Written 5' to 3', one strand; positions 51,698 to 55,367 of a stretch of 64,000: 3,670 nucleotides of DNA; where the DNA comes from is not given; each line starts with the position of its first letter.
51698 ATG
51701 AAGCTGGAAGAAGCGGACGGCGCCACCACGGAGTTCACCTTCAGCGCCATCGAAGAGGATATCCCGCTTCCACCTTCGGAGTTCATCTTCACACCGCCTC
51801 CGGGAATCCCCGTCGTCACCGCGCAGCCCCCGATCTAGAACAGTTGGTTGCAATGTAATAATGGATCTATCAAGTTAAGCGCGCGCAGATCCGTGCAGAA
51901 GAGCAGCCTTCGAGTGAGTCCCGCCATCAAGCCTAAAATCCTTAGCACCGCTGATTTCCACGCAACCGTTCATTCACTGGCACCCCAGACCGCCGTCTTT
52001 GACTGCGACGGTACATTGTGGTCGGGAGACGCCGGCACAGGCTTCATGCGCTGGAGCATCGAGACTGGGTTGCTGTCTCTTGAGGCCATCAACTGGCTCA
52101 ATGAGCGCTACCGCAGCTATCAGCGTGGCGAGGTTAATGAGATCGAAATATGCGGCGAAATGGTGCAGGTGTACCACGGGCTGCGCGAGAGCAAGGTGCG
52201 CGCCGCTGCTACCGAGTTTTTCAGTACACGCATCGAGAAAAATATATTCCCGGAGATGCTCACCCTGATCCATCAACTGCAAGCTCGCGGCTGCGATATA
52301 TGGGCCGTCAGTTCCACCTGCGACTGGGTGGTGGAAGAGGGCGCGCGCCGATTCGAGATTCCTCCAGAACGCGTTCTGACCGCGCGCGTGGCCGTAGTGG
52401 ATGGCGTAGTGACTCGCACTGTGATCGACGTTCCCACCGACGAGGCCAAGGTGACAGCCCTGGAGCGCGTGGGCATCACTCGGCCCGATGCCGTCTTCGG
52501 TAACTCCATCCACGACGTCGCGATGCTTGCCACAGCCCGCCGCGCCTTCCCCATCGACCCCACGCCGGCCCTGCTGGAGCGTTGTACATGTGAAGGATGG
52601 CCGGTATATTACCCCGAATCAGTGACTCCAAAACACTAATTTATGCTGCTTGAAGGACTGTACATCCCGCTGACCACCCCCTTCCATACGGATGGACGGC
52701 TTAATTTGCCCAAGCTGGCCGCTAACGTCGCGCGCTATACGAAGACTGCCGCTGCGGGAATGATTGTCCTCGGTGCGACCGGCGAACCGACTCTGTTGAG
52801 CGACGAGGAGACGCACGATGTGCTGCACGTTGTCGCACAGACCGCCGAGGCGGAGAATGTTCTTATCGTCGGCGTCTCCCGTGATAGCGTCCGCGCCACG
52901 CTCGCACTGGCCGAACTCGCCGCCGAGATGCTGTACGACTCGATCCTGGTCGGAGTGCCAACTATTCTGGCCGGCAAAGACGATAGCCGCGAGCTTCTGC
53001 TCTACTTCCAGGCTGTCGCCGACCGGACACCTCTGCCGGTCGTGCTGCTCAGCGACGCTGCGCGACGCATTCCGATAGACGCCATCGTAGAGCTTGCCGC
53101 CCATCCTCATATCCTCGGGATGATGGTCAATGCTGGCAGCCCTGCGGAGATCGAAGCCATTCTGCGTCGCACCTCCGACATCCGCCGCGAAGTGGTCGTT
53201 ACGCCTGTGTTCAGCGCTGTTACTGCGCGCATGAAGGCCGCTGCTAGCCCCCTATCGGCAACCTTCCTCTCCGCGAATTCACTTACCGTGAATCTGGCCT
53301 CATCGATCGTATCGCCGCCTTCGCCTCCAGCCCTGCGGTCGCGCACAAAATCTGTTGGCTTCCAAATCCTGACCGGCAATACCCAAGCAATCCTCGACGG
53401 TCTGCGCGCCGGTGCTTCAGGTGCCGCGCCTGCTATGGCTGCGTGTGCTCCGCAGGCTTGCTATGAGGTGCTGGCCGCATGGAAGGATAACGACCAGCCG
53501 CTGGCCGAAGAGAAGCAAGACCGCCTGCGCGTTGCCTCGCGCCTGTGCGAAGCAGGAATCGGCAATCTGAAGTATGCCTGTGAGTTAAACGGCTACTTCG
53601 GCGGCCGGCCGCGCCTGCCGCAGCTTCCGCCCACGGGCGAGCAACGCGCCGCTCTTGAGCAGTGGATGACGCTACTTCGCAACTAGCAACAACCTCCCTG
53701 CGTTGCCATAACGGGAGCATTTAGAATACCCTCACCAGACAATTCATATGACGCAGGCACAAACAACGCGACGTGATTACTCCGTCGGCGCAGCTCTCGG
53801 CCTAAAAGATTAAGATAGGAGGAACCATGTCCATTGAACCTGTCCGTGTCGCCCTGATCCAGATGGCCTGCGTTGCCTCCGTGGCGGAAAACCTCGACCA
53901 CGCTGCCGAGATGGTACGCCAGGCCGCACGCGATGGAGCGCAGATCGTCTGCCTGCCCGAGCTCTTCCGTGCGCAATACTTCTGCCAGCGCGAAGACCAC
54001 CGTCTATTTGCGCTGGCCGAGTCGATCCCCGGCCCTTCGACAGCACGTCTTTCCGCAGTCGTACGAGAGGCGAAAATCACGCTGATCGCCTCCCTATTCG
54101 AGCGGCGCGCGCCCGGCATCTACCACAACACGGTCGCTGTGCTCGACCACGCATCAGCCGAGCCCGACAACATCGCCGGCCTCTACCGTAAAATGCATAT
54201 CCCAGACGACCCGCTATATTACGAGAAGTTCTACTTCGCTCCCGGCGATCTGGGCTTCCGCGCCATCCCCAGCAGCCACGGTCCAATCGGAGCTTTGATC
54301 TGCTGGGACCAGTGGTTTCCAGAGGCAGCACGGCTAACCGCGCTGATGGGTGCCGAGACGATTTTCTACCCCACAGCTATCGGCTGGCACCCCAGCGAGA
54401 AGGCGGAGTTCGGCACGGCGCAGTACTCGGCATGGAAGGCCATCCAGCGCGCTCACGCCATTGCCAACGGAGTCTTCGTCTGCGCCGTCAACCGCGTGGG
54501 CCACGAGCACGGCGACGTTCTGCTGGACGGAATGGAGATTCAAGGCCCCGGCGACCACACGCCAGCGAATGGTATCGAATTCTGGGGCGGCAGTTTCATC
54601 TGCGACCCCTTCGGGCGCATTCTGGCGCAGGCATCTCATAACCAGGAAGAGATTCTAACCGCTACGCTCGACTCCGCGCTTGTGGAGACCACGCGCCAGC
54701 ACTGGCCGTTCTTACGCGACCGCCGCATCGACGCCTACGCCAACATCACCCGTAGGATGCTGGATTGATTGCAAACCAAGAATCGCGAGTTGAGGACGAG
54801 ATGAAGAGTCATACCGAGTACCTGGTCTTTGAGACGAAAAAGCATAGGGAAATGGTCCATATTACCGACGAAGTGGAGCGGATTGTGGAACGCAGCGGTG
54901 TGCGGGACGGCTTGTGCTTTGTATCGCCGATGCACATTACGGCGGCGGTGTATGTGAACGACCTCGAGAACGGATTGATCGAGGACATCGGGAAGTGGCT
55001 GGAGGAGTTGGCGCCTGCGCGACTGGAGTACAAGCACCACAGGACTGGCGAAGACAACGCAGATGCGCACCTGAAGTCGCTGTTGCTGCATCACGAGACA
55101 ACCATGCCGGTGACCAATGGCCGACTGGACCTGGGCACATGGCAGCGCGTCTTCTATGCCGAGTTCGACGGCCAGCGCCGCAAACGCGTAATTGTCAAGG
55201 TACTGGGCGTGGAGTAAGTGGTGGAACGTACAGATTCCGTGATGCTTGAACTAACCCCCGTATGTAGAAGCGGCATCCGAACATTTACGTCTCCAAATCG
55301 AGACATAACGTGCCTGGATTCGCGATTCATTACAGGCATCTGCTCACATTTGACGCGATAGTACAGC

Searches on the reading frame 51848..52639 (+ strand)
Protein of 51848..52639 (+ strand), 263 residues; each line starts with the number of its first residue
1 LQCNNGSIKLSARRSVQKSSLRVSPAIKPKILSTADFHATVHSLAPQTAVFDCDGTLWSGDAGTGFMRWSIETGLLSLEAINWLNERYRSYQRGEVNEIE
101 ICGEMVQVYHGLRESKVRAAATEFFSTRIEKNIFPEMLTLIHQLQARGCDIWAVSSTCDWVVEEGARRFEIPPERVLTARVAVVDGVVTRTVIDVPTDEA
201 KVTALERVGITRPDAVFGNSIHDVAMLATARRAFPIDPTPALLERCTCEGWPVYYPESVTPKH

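Call 4: search_protein_families(library=pfam, proteins=[window:51848-52639:+])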
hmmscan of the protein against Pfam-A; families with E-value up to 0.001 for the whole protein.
window:51848-52639:+ (263 aa): 2 families
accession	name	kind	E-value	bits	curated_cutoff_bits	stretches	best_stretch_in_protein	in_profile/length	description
PF12710.13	HAD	-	8.4e-17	62.6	27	1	49-227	1-188/189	haloacid dehalogenase-like hydrolase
PF00702.32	Hydrolase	-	5.6e-08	33.8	26.4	1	48-230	3-190/191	haloacid dehalogenase-like hydrolase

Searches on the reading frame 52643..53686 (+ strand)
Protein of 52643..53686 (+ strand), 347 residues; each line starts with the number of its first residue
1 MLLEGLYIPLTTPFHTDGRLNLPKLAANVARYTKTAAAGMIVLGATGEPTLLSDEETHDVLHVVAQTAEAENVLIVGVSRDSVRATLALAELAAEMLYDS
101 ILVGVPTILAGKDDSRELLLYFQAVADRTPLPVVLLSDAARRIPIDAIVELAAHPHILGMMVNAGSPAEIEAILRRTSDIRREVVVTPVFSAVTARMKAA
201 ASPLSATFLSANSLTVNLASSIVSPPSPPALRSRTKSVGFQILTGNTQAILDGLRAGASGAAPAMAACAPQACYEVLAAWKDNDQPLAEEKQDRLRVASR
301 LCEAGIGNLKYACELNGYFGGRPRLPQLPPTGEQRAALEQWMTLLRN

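Call 4: search_protein_families(library=pfam, proteins=[window:52643-53686:+])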
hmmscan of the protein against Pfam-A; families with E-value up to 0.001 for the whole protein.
window:52643-53686:+ (347 aa): 1 family
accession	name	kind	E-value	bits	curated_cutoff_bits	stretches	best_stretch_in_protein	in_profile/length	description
PF00701.28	DHDPS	-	8.1e-25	87.6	22.1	2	4-178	3-178/289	Dihydrodipicolinate synthetase family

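Call 5: search_protein_families(library=ncbifam, proteins=[window:52643-53686:+], max_evalue=0.00001)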
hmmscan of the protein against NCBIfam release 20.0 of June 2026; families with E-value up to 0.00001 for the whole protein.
window:52643-53686:+ (347 aa): 7 families
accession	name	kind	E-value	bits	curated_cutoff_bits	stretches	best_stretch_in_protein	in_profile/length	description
TIGR00674.1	dapA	equivalog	2.2e-24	85.8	206.15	1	10-178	6-175/286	4-hydroxy-tetrahydrodipicolinate synthase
NF002958.0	PRK03620.1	subfamily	2.4e-15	56.1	278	1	7-176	16-181/307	5-dehydro-4-deoxyglucarate dehydratase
NF003164.0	PRK04147.1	equivalog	3.2e-13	49.6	281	1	3-176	4-179/294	N-acetylneuraminate lyase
TIGR02313.1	HpaI-NOT-DapA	exception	9.5e-13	47.6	396.7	1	5-136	3-133/294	2,4-dihydroxyhept-2-ene-1,7-dioic acid aldolase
TIGR00683.1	nanA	equivalog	7.4e-11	41.9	382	1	3-177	1-177/293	N-acetylneuraminate lyase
NF040954.1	Arch_KDGaldase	equivalog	4.6e-10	39.3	390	1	8-135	5-128/288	bifunctional 2-dehydro-3-deoxy-phosphogluconate/2-dehydro-3-deoxy-6-phosphogalactonate aldolase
TIGR03249.1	KdgD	equivalog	5.1e-09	35.7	373.95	1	11-170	17-174/299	5-dehydro-4-deoxyglucarate dehydratase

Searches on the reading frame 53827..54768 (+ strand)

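Call 4: search_protein_families(library=pfam, proteins=[window:53827-54768:+])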
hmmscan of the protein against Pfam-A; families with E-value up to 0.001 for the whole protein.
window:53827-54768:+ (313 aa): 1 family
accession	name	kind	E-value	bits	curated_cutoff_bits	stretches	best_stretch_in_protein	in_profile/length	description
PF00795.27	CN_hydrolase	-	1.6e-61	208.3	23.2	1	7-291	1-256/256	Carbon-nitrogen hydrolase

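Call 5: search_protein_families(library=ncbifam, proteins=[window:53827-54768:+], max_evalue=0.00001)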
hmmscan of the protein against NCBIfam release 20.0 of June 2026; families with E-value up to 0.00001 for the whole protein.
window:53827-54768:+ (313 aa): 10 families
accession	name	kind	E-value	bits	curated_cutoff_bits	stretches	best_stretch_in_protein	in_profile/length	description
TIGR03381.1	agmatine_aguB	equivalog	1.8e-83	280.1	410.25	1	6-307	1-279/279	N-carbamoylputrescine amidase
NF040852.1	nitrile_Arch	equivalog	2.1e-33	115.6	500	1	6-239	1-213/262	nitrilase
NF033621.1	de_GSH_amidase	exception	2.2e-24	86.2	355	1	7-226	1-205/260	deaminated glutathione amidase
NF010588.0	PRK13981.1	equivalog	3.7e-16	58.6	479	1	6-236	5-218/546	NAD+ synthase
TIGR04048.1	nitrile_sll0784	equivalog_domain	5.5e-15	55.1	502.6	1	6-288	3-274/301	Nit6803 family nitrilase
NF009803.0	PRK13287.1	equivalog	1.1e-14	53.9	406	1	6-294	14-270/333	formamidase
TIGR00546.1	lnt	equivalog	4.7e-11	42.5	132.9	0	18-124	179-272/395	apolipoprotein N-acyltransferase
NF007757.0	PRK10438.1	equivalog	7e-08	32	249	0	193-298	163-249/256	amidohydrolase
NF009802.0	PRK13286.1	equivalog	2.3e-07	30.1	427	1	12-225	24-222/345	aliphatic amidase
NF043013.1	DeGluthAmidYersProt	equivalog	4e-07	29.5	500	0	6-229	4-217/278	deaminated glutathione amidase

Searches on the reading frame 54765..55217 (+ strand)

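Call 4: search_protein_families(library=pfam, proteins=[window:54765-55217:+])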
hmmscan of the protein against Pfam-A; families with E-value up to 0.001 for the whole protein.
window:54765-55217:+ (150 aa): 1 family
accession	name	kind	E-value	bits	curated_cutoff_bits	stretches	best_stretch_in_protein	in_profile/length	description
PF01894.22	UPF0047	-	6.9e-40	136.3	27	1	33-146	2-117/117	Uncharacterised protein family UPF0047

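Call 5: search_protein_families(library=ncbifam, proteins=[window:54765-55217:+], max_evalue=0.00001)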
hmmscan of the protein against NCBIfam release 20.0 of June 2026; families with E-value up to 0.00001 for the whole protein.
window:54765-55217:+ (150 aa): 1 family
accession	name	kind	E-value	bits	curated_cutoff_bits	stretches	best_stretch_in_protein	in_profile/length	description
TIGR00149.1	TIGR00149_YjbQ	hypoth_equivalog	5.4e-39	132.9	67.75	1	22-148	5-131/132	secondary thiamine-phosphate synthase enzyme YjbQ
